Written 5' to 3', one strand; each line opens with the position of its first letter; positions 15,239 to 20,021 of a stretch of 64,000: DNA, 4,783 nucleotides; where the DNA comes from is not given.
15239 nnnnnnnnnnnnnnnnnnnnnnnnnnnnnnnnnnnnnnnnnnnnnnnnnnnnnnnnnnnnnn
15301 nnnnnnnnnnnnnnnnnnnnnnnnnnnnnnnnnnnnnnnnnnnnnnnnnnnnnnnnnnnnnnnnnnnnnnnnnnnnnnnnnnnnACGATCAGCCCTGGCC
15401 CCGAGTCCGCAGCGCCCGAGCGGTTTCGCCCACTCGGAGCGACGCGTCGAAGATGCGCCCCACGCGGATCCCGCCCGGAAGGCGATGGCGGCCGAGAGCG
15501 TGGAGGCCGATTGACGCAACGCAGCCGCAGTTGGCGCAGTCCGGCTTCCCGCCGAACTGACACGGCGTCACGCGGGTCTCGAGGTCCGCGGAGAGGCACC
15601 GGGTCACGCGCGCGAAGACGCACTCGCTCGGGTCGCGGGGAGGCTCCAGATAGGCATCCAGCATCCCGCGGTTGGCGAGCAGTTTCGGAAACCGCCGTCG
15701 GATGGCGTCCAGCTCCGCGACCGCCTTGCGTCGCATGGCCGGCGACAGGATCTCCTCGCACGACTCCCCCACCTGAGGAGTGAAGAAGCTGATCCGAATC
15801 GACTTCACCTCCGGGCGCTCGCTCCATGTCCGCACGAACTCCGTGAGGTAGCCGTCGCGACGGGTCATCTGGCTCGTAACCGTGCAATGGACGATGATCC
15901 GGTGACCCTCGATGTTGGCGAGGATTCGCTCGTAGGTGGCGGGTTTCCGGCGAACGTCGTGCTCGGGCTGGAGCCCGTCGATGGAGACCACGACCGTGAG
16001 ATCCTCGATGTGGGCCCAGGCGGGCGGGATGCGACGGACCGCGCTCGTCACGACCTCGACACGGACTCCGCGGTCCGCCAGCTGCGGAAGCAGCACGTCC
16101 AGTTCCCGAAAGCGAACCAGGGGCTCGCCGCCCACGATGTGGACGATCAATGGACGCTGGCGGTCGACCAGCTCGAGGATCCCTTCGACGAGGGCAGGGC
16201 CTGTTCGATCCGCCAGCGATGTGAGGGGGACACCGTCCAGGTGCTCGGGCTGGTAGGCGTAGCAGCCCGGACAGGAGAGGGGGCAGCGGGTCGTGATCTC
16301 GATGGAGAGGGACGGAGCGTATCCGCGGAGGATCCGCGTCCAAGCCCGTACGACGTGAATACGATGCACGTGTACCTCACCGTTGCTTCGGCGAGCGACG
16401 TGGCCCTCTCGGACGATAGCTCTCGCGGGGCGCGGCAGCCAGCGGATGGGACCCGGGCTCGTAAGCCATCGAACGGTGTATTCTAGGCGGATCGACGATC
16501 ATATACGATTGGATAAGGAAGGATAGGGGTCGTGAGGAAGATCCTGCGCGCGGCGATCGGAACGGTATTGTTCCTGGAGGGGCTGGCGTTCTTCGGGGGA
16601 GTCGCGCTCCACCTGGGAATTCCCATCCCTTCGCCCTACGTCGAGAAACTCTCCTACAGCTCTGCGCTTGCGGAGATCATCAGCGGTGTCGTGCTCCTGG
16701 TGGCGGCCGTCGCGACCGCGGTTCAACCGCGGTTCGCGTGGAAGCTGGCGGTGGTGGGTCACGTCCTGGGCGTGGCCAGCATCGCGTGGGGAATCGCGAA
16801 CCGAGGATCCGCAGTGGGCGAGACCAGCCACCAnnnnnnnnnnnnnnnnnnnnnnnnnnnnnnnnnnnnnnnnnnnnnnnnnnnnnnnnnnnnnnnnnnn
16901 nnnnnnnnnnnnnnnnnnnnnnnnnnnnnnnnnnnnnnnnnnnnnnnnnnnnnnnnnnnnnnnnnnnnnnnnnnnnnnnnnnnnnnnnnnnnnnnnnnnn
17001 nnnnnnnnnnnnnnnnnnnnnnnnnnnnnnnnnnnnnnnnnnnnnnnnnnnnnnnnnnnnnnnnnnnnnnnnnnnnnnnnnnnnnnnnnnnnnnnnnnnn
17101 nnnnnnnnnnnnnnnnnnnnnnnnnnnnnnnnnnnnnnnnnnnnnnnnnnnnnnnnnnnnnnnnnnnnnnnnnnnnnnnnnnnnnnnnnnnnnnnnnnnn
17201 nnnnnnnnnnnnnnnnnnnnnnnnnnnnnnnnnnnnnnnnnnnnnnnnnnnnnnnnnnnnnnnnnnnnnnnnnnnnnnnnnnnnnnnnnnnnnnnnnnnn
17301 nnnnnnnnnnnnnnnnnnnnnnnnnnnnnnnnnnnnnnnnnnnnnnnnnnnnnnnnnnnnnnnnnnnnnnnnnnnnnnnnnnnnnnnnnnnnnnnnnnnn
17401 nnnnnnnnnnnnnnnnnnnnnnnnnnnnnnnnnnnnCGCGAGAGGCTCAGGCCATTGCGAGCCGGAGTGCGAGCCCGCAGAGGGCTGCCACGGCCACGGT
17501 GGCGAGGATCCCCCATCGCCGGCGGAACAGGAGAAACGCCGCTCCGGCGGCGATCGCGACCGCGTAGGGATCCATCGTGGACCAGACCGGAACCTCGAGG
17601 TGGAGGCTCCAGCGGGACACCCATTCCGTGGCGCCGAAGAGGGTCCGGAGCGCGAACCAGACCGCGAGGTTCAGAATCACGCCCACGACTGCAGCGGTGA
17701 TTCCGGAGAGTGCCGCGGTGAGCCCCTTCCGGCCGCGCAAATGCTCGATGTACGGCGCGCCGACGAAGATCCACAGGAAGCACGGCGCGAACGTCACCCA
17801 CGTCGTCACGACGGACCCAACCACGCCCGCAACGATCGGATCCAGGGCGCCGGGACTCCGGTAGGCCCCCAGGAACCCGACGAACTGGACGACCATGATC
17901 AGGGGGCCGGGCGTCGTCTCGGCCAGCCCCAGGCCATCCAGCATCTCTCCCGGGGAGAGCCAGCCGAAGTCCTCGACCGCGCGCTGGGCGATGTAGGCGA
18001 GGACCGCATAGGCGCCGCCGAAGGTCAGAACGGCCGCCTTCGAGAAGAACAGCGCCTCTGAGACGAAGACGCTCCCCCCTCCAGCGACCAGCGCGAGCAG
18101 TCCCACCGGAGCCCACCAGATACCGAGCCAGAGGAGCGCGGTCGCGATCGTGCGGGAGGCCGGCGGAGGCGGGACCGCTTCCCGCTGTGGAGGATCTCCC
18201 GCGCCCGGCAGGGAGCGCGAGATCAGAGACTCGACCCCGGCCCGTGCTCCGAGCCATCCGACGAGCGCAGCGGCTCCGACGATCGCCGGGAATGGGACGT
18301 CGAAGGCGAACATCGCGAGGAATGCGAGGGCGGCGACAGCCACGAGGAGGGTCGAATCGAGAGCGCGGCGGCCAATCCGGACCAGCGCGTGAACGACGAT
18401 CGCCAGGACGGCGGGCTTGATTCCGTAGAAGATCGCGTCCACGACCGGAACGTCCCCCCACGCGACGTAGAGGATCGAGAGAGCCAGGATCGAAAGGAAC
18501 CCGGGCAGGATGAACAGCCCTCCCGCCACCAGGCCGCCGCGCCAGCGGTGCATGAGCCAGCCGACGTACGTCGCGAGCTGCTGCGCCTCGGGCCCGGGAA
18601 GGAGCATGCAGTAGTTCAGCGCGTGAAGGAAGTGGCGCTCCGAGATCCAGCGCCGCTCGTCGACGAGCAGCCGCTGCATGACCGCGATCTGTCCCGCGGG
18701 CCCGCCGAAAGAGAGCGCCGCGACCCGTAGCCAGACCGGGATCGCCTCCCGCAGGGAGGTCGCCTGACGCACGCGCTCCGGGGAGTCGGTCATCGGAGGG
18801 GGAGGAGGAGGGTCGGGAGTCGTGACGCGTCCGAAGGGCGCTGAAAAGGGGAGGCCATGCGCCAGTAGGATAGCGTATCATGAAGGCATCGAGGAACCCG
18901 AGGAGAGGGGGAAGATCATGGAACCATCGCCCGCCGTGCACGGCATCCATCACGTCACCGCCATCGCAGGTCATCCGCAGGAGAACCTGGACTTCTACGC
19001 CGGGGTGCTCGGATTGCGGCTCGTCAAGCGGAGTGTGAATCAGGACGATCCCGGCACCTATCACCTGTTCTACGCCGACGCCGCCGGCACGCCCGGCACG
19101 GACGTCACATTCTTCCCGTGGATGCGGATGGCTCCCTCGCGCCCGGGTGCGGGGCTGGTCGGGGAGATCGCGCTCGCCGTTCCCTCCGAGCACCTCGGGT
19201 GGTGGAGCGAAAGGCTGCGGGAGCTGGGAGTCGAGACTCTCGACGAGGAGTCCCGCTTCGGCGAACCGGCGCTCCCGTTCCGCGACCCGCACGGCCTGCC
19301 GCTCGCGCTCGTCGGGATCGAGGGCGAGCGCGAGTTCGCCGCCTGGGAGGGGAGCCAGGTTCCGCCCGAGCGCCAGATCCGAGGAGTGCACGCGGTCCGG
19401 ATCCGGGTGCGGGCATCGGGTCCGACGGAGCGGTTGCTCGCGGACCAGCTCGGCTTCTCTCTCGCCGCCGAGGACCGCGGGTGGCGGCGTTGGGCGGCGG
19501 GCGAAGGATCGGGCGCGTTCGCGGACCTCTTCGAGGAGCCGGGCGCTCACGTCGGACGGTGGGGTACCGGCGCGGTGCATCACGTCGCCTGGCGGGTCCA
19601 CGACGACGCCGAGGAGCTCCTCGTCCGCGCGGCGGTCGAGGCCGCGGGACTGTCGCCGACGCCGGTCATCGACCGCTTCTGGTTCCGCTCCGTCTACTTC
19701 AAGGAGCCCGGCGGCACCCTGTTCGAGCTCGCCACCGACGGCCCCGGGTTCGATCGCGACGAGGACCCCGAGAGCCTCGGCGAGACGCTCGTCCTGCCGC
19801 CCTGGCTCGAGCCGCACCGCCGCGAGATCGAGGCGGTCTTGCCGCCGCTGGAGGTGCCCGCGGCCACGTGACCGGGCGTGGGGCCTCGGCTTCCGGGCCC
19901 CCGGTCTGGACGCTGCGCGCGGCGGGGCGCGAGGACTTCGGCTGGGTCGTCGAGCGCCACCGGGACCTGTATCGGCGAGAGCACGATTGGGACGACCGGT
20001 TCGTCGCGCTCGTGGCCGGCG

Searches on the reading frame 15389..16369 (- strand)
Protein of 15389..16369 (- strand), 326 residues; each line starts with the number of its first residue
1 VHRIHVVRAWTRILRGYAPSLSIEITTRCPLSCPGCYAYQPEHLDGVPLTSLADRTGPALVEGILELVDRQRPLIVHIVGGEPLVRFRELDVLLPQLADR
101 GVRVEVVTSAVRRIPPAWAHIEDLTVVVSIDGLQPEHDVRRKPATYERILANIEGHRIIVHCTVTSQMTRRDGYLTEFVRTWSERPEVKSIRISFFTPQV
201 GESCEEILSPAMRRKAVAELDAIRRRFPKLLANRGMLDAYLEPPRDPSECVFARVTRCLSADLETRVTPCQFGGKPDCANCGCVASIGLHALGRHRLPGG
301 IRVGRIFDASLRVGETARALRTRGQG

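Call 11: search_protein_families(library=pfam, proteins=[window:15389-16369:-], max_evalue=0.001)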
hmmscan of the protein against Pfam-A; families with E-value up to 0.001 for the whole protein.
window:15389-16369:- (326 aa): 1 family
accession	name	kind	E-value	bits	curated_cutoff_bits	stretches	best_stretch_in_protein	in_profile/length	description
PF04055.27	Radical_SAM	-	2e-09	38.3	29.5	1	23-154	1-134/166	Radical SAM superfamily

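Call 49: search_protein_families(library=ncbifam, proteins=[window:15389-16369:-], max_evalue=0.001)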
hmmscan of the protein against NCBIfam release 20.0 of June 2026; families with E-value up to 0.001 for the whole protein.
window:15389-16369:- (326 aa): 22 families
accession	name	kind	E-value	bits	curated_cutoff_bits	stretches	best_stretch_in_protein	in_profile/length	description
NF047865.1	rSAM_PapB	equivalog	2.4e-08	33.6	340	1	20-180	4-173/330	PapB family radical SAM/SPASM ranthipeptide maturase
TIGR04084.1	rSAM_AF0577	subfamily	1.2e-07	31.1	225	1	61-169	31-137/347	TIGR04084 family radical SAM/SPASM domain-containing protein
TIGR04053.2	TIGR04053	equivalog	1.7e-06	27.5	395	1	24-155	13-144/366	TIGR04053 family radical SAM/SPASM domain-containing protein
TIGR03470.1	HpnH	equivalog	1.9e-06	27.1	225.05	1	19-168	28-175/318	adenosyl-hopene transferase HpnH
TIGR04340.1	rSAM_ACGX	hypoth_equivalog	2.1e-06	27.2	400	1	21-206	5-192/341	radical SAM/SPASM domain protein, ACGX system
TIGR02109.1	PQQ_syn_pqqE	equivalog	1.8e-05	23.9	381.35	1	21-113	9-93/358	pyrroloquinoline quinone biosynthesis protein PqqE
NF045574.1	sacti_mat_StsB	exception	1.8e-05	23.8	625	1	24-157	101-234/466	StsB family radical SAM/SPASM domain sactipeptide maturase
TIGR04546.1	rSAM_ahbC_deAc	equivalog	2.8e-05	23.1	650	1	19-155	39-171/390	12,18-didecarboxysiroheme deacetylase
TIGR03978.1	rSAM_paired_1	equivalog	4.6e-05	22.3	370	1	25-159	89-230/466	His-Xaa-Ser system radical SAM maturase HxsB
NF033640.1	N_Twi_rSAM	subfamily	5.8e-05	22.4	170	1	76-157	176-266/398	twitch domain-containing radical SAM protein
TIGR04347.1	pseudo_SAM_Halo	equivalog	0.00012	21.5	525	1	20-153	39-168/390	TIGR04347 family pseudo-SAM/SPASM protein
TIGR04054.1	rSAM_NirJ1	equivalog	0.00014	20.7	650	1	15-154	32-167/387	putative heme d1 biosynthesis radical SAM protein NirJ1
NF041707.1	rSAM_YhhB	equivalog_domain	0.00016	20.7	445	1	23-143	6-135/369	cyclophane-forming radical SAM/SPASM peptide maturase YhhB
TIGR04133.1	rSAM_w_lipo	hypoth_equivalog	0.00019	20.5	425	1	22-155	27-159/350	TIGR04133 family radical SAM/SPASM protein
TIGR04250.1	SCM_rSAM_ScmE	equivalog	0.00021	20.3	400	1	20-165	4-149/358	SynChlorMet cassette radical SAM/SPASM protein ScmE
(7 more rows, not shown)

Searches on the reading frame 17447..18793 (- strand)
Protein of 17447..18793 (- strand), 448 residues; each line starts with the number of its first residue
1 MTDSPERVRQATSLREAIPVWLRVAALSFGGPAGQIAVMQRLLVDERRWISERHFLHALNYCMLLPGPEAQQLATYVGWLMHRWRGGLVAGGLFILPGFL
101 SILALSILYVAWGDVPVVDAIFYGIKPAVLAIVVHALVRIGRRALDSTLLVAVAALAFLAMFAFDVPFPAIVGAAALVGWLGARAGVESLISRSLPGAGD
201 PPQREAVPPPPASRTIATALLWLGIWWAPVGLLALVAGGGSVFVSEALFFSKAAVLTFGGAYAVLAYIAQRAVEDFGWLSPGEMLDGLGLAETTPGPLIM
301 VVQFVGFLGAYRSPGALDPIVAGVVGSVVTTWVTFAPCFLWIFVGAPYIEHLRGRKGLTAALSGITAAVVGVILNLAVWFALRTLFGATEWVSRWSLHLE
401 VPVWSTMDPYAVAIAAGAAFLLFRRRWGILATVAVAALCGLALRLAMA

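Call 44: search_protein_families(library=pfam, proteins=[window:17447-18793:-], max_evalue=0.001)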
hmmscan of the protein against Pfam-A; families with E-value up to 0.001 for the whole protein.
window:17447-18793:- (448 aa): 1 family
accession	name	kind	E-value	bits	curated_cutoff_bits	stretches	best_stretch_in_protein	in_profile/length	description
PF02417.20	Chromate_transp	-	3.2e-75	252.2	28.6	2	20-180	6-166/166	Chromate transporter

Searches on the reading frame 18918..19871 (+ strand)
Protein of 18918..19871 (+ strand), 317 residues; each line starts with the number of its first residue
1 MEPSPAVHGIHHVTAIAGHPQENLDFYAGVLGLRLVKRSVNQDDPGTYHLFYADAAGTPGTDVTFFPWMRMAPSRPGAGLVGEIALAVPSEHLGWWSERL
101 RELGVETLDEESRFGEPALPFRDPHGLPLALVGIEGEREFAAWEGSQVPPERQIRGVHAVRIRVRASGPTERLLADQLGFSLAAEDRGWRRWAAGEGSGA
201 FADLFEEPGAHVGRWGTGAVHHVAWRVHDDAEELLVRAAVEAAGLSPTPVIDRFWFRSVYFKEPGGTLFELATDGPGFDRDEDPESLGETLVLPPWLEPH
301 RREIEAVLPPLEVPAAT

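Call 44: search_protein_families(library=pfam, proteins=[window:18918-19871:+], max_evalue=0.001)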
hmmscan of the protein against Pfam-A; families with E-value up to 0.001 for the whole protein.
window:18918-19871:+ (317 aa): 1 family
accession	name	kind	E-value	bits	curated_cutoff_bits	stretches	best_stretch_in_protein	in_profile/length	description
PF00903.31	Glyoxalase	-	3.5e-15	56.9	20.6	1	9-128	1-118/121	Glyoxalase/Bleomycin resistance protein/Dioxygenase superfamily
